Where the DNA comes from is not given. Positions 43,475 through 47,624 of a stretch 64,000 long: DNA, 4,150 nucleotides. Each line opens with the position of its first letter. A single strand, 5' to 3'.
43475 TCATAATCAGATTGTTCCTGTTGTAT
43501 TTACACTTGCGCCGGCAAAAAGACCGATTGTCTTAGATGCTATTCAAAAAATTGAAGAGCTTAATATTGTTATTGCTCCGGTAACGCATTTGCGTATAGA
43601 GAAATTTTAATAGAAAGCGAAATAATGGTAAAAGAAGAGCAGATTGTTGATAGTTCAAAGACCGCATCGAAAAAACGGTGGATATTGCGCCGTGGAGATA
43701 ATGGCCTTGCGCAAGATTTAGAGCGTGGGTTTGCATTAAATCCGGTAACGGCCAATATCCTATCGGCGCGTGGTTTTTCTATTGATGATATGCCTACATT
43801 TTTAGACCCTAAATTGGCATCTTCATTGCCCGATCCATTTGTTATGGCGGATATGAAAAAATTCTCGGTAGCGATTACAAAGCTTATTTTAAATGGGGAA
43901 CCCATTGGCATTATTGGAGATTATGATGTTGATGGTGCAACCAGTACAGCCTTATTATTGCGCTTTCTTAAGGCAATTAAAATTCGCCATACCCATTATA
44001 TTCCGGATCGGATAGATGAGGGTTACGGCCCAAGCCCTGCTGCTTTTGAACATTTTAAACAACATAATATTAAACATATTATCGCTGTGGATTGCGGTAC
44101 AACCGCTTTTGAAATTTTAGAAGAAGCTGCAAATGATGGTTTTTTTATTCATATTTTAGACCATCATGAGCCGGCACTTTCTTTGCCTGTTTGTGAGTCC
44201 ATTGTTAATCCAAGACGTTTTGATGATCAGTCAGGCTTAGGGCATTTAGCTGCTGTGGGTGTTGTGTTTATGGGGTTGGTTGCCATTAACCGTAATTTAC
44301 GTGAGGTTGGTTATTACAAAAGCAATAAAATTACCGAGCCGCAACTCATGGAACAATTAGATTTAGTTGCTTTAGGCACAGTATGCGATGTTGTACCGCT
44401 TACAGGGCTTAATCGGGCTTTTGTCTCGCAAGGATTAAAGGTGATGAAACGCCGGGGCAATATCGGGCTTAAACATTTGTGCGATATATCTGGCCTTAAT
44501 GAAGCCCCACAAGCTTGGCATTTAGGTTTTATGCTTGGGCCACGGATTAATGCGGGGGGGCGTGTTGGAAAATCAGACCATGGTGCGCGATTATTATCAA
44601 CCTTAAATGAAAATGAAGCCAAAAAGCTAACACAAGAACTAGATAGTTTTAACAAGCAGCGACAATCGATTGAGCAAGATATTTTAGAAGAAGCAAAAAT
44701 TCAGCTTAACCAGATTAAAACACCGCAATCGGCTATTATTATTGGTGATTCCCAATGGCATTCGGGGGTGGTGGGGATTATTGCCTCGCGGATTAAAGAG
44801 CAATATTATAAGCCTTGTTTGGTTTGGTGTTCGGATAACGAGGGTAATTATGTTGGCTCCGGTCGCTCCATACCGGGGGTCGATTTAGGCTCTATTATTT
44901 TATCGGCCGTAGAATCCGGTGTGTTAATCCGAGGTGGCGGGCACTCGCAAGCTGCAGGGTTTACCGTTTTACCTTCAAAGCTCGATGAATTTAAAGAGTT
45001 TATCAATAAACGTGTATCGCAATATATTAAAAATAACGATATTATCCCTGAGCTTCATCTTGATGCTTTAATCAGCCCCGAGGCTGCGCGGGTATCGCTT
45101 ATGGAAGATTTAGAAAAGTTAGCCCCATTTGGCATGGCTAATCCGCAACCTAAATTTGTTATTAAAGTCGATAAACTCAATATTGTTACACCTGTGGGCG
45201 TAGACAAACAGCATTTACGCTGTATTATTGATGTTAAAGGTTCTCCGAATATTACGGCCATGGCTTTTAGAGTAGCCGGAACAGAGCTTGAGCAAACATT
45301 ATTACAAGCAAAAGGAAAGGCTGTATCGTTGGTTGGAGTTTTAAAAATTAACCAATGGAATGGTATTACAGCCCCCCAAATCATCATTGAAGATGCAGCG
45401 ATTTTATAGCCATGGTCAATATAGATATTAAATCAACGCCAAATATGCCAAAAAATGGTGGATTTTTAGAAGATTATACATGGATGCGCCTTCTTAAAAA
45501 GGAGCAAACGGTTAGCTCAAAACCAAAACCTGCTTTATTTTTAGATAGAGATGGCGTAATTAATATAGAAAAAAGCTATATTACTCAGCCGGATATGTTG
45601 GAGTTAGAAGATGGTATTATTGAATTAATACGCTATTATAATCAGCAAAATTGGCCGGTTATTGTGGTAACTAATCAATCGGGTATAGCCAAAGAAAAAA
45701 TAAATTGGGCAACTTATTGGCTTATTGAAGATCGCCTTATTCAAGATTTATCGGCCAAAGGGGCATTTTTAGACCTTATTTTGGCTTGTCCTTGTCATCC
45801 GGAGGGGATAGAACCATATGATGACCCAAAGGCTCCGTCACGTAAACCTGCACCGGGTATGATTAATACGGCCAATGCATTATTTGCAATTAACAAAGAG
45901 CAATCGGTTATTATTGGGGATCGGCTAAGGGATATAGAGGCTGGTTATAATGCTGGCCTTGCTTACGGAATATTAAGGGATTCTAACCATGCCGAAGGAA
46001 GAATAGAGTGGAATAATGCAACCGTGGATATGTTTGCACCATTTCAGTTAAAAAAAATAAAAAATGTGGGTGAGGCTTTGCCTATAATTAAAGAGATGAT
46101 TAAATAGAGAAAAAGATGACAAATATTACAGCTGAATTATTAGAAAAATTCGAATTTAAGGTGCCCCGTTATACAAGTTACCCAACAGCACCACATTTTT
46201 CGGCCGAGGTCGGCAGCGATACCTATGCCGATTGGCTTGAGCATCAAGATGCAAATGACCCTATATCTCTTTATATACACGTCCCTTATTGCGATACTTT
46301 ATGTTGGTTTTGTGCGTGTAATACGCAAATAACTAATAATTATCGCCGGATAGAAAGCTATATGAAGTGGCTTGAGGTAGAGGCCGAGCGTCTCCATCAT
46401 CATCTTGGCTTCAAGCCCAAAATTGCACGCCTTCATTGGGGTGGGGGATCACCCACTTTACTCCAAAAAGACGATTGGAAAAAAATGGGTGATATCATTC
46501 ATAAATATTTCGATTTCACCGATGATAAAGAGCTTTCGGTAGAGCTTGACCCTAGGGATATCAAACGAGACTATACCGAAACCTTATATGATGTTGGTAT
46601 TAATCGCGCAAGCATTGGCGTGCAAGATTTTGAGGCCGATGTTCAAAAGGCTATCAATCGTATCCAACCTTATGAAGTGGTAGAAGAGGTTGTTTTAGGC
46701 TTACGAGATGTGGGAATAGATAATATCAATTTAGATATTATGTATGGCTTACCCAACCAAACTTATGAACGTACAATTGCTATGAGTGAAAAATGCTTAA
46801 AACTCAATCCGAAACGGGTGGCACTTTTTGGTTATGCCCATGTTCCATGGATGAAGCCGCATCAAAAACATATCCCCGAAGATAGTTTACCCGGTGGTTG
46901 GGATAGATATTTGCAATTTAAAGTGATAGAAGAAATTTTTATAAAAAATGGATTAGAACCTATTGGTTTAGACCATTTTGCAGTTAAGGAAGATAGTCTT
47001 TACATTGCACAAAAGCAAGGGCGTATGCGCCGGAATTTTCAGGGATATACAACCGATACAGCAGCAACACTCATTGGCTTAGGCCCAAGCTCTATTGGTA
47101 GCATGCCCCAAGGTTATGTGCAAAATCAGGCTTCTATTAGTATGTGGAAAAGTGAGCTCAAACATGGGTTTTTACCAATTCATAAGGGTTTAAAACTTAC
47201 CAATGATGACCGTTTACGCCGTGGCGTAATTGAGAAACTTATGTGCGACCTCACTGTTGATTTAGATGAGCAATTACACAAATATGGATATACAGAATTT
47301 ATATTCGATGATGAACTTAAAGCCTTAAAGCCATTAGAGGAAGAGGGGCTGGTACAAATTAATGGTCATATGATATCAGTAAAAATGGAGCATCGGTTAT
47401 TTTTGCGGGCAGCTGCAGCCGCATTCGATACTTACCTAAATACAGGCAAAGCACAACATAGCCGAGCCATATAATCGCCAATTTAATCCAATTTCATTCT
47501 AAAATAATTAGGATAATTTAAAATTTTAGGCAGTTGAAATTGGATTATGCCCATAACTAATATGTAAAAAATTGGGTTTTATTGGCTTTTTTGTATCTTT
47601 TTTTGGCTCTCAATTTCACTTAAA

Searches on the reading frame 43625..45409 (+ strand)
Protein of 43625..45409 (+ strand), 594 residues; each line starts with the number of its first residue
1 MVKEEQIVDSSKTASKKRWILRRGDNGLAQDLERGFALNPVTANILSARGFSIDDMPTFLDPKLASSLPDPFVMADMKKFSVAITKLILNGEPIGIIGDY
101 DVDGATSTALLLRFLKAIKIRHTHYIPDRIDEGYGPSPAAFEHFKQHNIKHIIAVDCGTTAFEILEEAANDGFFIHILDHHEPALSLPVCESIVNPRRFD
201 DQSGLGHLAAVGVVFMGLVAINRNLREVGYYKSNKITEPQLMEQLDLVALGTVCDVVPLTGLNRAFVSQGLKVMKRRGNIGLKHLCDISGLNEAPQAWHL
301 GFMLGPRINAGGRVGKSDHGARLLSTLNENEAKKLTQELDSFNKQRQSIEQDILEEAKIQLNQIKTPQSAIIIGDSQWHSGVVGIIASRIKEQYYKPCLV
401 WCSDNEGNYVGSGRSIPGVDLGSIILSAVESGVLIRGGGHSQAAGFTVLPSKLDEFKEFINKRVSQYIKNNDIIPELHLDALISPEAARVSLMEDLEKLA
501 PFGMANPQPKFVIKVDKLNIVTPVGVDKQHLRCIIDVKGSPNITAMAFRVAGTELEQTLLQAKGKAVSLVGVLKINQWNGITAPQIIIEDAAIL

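Call 50: search_protein_families(library=pfam, proteins=[window:43625-45409:+], max_evalue=0.00001)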
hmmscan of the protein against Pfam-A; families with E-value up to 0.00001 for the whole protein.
window:43625-45409:+ (594 aa): 3 families
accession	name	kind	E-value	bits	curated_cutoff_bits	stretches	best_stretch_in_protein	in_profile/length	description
PF17768.7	RecJ_OB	-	1.3e-21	77.1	27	1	480-590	2-107/107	RecJ OB domain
PF01368.27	DHH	-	3.8e-18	66.4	28.1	1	94-252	2-125/125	DHH family, N-terminal domain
PF02272.25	DHHA1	-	4e-14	53.4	25.9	1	375-465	10-101/102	DHHA1 domain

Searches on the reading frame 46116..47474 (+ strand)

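Call 50: search_protein_families(library=pfam, proteins=[window:46116-47474:+], max_evalue=0.00001)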
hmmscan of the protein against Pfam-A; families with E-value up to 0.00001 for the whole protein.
window:46116-47474:+ (452 aa): 1 family
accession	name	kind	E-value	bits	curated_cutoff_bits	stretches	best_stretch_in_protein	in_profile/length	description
PF04055.27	Radical_SAM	-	1.9e-19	70.9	29.5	1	53-221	1-160/166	Radical SAM superfamily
